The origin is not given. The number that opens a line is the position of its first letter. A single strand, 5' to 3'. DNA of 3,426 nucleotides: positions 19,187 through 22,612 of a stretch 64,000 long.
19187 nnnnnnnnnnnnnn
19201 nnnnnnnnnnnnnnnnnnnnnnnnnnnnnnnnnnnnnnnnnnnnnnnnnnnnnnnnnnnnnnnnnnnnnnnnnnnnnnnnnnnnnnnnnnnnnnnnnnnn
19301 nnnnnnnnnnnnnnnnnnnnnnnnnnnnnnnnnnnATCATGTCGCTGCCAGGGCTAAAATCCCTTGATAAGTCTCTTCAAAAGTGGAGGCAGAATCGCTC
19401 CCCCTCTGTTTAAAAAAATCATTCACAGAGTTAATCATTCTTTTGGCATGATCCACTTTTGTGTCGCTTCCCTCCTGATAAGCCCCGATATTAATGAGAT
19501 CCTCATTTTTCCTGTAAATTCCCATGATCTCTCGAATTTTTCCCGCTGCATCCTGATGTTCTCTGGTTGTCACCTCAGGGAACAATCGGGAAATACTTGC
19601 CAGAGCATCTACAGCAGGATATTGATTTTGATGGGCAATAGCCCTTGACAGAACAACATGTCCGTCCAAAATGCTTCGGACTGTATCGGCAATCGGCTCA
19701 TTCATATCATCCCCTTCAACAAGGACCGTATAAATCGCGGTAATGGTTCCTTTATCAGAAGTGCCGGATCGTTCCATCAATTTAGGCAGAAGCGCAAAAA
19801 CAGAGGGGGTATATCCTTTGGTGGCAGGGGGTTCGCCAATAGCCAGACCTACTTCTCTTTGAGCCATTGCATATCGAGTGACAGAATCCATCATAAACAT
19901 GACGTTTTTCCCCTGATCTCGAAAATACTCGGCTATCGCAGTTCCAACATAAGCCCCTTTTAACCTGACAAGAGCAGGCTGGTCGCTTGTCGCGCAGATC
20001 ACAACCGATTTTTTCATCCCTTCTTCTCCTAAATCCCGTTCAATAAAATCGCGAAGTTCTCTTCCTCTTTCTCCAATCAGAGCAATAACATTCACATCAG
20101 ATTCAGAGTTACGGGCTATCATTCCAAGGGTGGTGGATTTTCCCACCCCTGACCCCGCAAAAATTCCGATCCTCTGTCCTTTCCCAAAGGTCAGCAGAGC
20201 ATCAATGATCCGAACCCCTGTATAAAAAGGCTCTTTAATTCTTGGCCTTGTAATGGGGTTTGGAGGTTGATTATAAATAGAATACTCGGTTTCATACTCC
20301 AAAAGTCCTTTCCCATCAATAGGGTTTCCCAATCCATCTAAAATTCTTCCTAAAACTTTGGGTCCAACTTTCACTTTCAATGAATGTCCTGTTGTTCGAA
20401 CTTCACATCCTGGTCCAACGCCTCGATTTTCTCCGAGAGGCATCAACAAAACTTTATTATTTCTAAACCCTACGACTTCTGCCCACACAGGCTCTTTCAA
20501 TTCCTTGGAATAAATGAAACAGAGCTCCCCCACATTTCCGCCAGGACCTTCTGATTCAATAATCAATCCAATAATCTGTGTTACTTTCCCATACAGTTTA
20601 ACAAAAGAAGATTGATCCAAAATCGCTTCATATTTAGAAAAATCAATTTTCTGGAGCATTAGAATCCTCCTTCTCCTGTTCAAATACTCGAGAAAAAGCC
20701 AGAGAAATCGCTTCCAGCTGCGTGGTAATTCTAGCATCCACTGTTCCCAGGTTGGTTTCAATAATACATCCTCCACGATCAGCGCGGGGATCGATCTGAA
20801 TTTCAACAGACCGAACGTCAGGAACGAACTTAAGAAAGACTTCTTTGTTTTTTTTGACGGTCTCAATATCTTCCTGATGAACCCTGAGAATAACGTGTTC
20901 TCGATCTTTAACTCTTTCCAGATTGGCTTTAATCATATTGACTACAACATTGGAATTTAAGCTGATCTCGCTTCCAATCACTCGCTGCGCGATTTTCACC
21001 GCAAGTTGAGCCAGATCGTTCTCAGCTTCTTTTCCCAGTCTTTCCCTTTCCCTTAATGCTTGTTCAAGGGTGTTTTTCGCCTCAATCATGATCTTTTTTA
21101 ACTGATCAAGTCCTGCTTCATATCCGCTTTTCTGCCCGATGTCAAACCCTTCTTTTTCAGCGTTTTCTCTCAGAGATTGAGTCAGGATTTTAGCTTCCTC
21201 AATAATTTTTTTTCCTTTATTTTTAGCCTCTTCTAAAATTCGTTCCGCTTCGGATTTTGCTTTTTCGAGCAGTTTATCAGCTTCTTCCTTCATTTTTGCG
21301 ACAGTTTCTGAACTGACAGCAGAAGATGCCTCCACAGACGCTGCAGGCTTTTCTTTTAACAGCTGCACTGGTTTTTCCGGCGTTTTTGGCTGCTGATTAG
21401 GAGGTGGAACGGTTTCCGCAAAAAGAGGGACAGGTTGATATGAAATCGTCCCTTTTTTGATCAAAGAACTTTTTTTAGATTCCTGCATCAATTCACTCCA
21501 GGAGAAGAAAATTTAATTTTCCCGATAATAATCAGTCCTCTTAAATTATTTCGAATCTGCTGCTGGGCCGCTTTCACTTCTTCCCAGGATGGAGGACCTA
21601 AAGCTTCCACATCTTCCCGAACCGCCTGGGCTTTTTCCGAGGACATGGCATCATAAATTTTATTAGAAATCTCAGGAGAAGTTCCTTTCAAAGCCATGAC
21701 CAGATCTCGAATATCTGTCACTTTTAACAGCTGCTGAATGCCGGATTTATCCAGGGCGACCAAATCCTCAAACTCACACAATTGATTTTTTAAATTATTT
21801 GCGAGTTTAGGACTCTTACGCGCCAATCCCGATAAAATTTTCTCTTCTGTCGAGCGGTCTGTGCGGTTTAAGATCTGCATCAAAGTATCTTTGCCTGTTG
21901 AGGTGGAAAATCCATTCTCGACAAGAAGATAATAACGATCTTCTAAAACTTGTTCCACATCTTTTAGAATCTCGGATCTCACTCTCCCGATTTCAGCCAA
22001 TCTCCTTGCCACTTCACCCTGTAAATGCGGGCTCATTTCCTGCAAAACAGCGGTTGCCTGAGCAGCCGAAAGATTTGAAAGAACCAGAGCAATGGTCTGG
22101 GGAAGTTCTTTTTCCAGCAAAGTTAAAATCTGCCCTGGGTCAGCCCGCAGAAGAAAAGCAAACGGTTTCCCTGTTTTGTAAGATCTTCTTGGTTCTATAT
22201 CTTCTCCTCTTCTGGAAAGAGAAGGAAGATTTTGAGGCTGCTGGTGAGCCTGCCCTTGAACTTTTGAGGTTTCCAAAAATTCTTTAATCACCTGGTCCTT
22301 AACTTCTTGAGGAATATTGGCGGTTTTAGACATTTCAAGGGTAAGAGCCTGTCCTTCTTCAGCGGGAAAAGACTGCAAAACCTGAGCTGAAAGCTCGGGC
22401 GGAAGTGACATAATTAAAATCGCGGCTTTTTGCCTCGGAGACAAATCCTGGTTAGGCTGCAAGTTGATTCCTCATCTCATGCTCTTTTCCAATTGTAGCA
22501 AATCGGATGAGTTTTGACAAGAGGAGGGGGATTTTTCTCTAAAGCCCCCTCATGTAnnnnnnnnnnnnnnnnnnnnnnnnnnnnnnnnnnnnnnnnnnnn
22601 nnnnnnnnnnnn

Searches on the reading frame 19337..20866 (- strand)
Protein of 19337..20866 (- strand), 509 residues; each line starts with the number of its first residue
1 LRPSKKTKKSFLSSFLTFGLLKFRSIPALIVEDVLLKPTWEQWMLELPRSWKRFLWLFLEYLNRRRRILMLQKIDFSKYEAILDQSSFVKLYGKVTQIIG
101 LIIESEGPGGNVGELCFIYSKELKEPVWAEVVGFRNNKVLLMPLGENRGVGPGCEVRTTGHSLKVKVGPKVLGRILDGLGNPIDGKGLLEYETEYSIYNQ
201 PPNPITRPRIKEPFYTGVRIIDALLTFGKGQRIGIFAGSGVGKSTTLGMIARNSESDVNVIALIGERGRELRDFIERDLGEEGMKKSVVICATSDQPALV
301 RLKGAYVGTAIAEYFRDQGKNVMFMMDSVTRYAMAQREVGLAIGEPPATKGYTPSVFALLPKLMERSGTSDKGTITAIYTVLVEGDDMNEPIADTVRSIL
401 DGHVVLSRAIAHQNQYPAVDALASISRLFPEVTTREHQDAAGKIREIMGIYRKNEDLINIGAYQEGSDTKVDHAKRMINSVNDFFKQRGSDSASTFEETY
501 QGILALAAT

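Call 3: search_protein_families(library=pfam, proteins=[window:19337-20866:-], max_evalue=0.01)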
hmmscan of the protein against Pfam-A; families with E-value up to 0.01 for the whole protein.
window:19337-20866:- (509 aa): 4 families
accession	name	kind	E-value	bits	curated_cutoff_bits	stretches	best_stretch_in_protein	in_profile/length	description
PF00006.31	ATP-synt_ab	-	1.4e-89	299.8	29.5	1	217-426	1-213/213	ATP synthase alpha/beta family, nucleotide-binding domain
PF18269.6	T3SS_ATPase_C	-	1.5e-21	76.5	22.7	1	433-502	1-69/72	T3SS EscN ATPase C-terminal domain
PF02874.29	ATP-synt_ab_N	-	1.4e-10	41.9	20.9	1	95-160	1-69/69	ATP synthase alpha/beta family, beta-barrel domain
PF00005.33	ABC_tran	-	0.00091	20.3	25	1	225-263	6-44/137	ABC transporter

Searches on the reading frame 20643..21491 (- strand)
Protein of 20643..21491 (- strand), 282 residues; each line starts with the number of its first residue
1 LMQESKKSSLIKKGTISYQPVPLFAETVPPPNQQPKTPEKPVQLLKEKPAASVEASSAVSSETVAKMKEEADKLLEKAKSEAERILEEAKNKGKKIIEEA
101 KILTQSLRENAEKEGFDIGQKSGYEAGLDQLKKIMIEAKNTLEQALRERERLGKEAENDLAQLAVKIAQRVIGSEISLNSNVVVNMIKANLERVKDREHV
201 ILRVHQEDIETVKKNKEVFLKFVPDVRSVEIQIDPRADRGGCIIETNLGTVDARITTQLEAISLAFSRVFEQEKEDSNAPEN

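Call 3: search_protein_families(library=pfam, proteins=[window:20643-21491:-], max_evalue=0.01)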
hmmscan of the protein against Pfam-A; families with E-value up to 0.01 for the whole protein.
window:20643-21491:- (282 aa): 4 families
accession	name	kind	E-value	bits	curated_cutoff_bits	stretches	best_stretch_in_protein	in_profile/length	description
PF02108.21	FliH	-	1.4e-22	80.4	24.1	1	138-261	7-127/128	Flagellar assembly protein FliH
PF06635.17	T3SS_SCTL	-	0.00039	20.4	23.3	1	119-271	61-203/206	Type 3 secretion system stator protein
PF00430.23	ATP-synt_B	-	0.0038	17.7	28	1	60-109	45-94/132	ATP synthase B/B' CF(0)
PF05103.18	DivIVA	-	0.0055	17.1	28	1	62-111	67-116/131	DivIVA protein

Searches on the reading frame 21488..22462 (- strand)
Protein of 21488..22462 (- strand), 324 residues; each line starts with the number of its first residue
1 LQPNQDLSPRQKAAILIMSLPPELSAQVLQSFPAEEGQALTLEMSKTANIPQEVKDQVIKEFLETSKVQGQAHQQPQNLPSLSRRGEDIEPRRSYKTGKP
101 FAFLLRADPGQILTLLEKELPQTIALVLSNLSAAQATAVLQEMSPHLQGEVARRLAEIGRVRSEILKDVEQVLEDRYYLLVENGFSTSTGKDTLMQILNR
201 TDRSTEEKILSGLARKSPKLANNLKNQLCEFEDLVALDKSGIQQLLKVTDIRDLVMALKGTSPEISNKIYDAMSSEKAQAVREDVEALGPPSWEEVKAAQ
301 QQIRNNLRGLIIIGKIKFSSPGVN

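Call 3: search_protein_families(library=pfam, proteins=[window:21488-22462:-], max_evalue=0.01)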
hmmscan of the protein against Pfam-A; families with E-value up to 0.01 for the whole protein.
window:21488-22462:- (324 aa): 4 families
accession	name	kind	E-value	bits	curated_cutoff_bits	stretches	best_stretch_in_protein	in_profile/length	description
PF01706.21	FliG_C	-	2e-32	112.1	23.3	1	213-317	3-107/108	FliG C-terminal domain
PF14841.11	FliG_M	-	1.6e-27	96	25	2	109-176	1-68/76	FliG middle domain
PF14842.11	FliG_N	-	6.2e-25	88.3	25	2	7-74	2-69/104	FliG N-terminal domain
PF03448.22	MgtE_N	-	3e-06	28.1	25.9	0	110-155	4-85/102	MgtE intracellular N domain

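Call 13: list_cluster_members(proteins=[P0001, P0008, window:21488-22462:-, window:24423-26087:-, P0002])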
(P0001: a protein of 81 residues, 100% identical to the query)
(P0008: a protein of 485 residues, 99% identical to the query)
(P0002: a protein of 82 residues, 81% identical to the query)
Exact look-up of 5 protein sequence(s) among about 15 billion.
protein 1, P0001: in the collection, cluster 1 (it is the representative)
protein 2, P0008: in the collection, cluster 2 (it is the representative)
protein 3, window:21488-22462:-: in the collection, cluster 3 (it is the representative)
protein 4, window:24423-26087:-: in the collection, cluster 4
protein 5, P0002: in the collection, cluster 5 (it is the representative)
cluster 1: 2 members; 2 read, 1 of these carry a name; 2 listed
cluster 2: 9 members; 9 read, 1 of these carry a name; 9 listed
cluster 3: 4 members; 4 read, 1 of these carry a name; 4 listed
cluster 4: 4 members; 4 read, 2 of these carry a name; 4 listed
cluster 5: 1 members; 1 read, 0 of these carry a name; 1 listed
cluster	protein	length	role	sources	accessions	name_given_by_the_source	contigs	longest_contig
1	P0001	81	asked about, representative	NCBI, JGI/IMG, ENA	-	hypothetical protein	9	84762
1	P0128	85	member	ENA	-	-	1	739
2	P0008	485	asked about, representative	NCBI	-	-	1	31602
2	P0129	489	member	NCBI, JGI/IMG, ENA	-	dGTPase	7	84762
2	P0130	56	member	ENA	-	-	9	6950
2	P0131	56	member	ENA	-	-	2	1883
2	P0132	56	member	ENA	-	-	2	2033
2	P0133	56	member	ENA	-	-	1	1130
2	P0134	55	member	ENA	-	-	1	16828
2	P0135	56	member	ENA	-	-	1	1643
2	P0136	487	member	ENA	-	-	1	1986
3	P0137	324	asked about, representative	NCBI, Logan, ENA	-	-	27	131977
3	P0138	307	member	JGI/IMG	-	flagellar motor switch protein FliG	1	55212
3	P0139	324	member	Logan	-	-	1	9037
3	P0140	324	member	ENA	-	-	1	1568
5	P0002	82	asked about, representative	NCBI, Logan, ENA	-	-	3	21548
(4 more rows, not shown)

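Call 16: find_homologous_proteins(query=window:21488-22462:-)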
Query window:21488-22462:- (324 aa): 5567 proteins with E <= 0.001 among 8000 candidates; the best 120 are listed.
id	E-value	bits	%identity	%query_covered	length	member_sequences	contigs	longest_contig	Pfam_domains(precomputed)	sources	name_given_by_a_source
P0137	2.3e-200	682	100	100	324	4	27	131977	PF14842.12,PF14841.12,PF03448.23,PF01706.22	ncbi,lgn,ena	-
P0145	9.0e-131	454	68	98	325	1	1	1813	PF14842.12,PF14841.12,PF03448.23,PF01706.22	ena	-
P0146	8.0e-130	451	67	98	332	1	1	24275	PF14842.12,PF14841.12,PF03448.23,PF01706.22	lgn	-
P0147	3.6e-120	419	63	100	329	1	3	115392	PF14842.12,PF14841.12,PF03448.23,PF01706.22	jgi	jgi:flagellar motor switch protein FliG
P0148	7.2e-119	415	90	68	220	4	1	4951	PF14842.12,PF14841.12,PF01706.22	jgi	jgi:flagellar motor switch protein FliG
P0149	7.1e-118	411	63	100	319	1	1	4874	PF14842.12,PF14841.12,PF03448.23,PF01706.22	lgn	-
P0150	6.3e-116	405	59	99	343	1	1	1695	PF14842.12,PF14841.12,PF03448.23,PF01706.22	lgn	-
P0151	6.9e-115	402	61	98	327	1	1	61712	PF14842.12,PF14841.12,PF03448.23,PF01706.22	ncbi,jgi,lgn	-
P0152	1.8e-113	397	60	99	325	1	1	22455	PF14842.12,PF14841.12,PF03448.23,PF01706.22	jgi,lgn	-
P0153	3.1e-107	376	61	93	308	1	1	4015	PF14842.12,PF14841.12,PF03448.23,PF01706.22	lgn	-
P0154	2.3e-105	370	60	99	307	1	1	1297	PF14842.12,PF14841.12,PF01706.22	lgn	-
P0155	3.8e-98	347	54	97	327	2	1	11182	PF14842.12,PF14841.12,PF03448.23,PF01706.22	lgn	-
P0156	7.6e-92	326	52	96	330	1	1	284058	PF14842.12,PF14841.12,PF03448.23,PF01706.22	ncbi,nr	ncbi:MAG: flagellar motor switch protein FliG [Candidatus Eremiobacteraeota bacterium]|nr:flagellar 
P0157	1.2e-90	322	50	96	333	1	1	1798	PF14842.12,PF14841.12,PF03448.23,PF01706.22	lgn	-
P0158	3.6e-90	320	53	93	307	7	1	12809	PF14842.12,PF14841.12,PF03448.23,PF01706.22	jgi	-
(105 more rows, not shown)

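Call 18: find_encoding_contigs(protein=P0146, flank=7000, max_places=1)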
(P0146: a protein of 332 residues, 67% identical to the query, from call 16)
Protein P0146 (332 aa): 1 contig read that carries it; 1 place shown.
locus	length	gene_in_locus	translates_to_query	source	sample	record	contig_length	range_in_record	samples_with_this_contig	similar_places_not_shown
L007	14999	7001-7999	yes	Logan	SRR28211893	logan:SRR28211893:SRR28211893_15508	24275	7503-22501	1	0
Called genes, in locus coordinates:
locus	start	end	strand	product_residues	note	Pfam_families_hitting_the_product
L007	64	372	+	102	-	PF18291:HU-HIG, PF00216:Bac_DNA_binding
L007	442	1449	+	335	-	PF01380:SIS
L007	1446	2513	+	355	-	PF02558:ApbA, PF08546:ApbA_C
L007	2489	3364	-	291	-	PF13483:Lactamase_B_3, PF12706:Lactamase_B_2 (weak)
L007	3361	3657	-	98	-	-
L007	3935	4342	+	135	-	-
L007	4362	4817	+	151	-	PF00460:Flg_bb_rod, PF06429:Flg_bbr_C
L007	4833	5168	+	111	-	PF02049:FliE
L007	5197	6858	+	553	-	PF01514:YscJ_FliF, PF08345:YscJ_FliF_C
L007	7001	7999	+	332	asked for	PF03448:MgtE_N (faint), PF14842:FliG_N, PF14841:FliG_M, PF14842:FliG_N (weak), PF01706:FliG_C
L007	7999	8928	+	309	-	PF02108:FliH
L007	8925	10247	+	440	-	PF02874:ATP-synt_ab_N, PF00006:ATP-synt_ab, PF18269:T3SS_ATPase_C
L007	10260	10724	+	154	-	PF02050:FliJ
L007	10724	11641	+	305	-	PF00685:Sulfotransfer_1 (faint), PF13469:Sulfotransfer_3 (weak)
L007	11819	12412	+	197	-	PF13406:SLT_2 (faint), PF01464:SLT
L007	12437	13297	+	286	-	PF02120:Flg_hook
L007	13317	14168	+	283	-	-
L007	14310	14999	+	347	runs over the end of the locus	PF02154:FliM, PF01052:FliMN_C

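Call 19: find_encoding_contigs(protein=P0147, flank=7000, max_places=1)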
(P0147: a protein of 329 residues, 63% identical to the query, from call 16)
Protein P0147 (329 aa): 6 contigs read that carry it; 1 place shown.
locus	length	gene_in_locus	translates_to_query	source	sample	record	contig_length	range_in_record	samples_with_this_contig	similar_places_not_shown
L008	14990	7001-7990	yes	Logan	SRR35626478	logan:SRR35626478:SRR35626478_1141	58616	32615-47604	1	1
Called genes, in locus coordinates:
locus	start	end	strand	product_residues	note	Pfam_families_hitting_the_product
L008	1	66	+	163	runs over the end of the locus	PF03449:GreA_GreB_N, PF01272:GreA_GreB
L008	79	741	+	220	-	PF00072:Response_reg, PF00486:Trans_reg_C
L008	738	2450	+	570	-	PF00672:HAMP, PF00989:PAS (faint), PF13188:PAS_8 (faint), PF00512:HisKA, PF02518:HATPase_c, PF14501:HATPase_c_5 (weak)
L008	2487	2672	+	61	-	-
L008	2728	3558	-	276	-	PF13483:Lactamase_B_3, PF12706:Lactamase_B_2 (weak)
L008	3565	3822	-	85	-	-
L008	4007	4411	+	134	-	PF00460:Flg_bb_rod (weak)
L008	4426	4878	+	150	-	PF00460:Flg_bb_rod (weak), PF06429:Flg_bbr_C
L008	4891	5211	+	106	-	PF02049:FliE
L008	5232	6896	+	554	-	PF01514:YscJ_FliF, PF08345:YscJ_FliF_C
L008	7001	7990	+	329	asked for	PF03448:MgtE_N (faint), PF14842:FliG_N, PF14841:FliG_M, PF01706:FliG_C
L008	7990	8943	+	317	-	PF02108:FliH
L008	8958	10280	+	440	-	PF02874:ATP-synt_ab_N, PF00006:ATP-synt_ab, PF18269:T3SS_ATPase_C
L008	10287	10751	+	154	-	PF02050:FliJ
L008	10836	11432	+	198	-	PF13406:SLT_2 (faint), PF01464:SLT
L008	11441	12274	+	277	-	PF02120:Flg_hook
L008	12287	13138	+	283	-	-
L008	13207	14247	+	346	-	PF02154:FliM, PF01052:FliMN_C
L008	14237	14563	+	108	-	PF28396:SepQ_C (weak), PF01052:FliMN_C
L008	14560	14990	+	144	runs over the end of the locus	PF04347:FliO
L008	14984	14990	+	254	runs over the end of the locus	PF00813:FliP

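Call 20: find_encoding_contigs(protein=P0151, flank=7000, max_places=1)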
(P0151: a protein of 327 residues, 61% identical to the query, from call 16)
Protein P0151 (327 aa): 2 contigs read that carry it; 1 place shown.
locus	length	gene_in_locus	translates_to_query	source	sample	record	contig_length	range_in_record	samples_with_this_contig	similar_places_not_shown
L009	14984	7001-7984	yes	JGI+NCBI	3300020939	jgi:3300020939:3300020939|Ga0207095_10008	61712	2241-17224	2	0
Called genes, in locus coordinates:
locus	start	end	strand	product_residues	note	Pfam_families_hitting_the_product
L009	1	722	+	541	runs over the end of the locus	-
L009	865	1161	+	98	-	PF18291:HU-HIG, PF00216:Bac_DNA_binding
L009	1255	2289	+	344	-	PF01380:SIS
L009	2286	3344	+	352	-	PF02558:ApbA, PF08546:ApbA_C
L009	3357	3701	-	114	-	-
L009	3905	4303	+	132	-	-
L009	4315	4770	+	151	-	PF00460:Flg_bb_rod (weak), PF06429:Flg_bbr_C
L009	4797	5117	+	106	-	PF02049:FliE (weak)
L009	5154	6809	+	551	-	PF01514:YscJ_FliF, PF08345:YscJ_FliF_C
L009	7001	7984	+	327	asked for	PF03448:MgtE_N (faint), PF14842:FliG_N, PF14841:FliG_M, PF01706:FliG_C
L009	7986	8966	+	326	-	PF02108:FliH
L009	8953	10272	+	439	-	PF02874:ATP-synt_ab_N, PF00006:ATP-synt_ab, PF18269:T3SS_ATPase_C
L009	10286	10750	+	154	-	PF02050:FliJ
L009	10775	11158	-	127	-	-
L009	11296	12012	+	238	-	PF01464:SLT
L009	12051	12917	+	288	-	PF02120:Flg_hook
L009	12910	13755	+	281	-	-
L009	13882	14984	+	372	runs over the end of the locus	PF02154:FliM, PF01052:FliMN_C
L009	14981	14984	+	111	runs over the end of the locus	PF28396:SepQ_C, PF01052:FliMN_C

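Call 53: find_encoding_contigs(protein=P0148, flank=5000, max_places=3)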
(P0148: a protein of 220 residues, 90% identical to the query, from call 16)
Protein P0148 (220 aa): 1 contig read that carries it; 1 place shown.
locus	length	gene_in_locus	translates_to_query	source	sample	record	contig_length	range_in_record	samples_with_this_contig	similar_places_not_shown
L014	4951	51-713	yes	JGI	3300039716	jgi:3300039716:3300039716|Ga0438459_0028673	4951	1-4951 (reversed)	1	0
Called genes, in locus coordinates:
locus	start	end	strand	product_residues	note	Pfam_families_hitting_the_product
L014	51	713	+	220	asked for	PF14841:FliG_M, PF14842:FliG_N (weak), PF01706:FliG_C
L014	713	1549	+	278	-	PF06635:T3SS_SCTL (weak), PF02108:FliH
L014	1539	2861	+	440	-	PF02874:ATP-synt_ab_N, PF00006:ATP-synt_ab, PF18269:T3SS_ATPase_C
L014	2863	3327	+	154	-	PF02050:FliJ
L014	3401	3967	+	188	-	PF13406:SLT_2 (faint), PF01464:SLT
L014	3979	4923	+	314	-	PF02120:Flg_hook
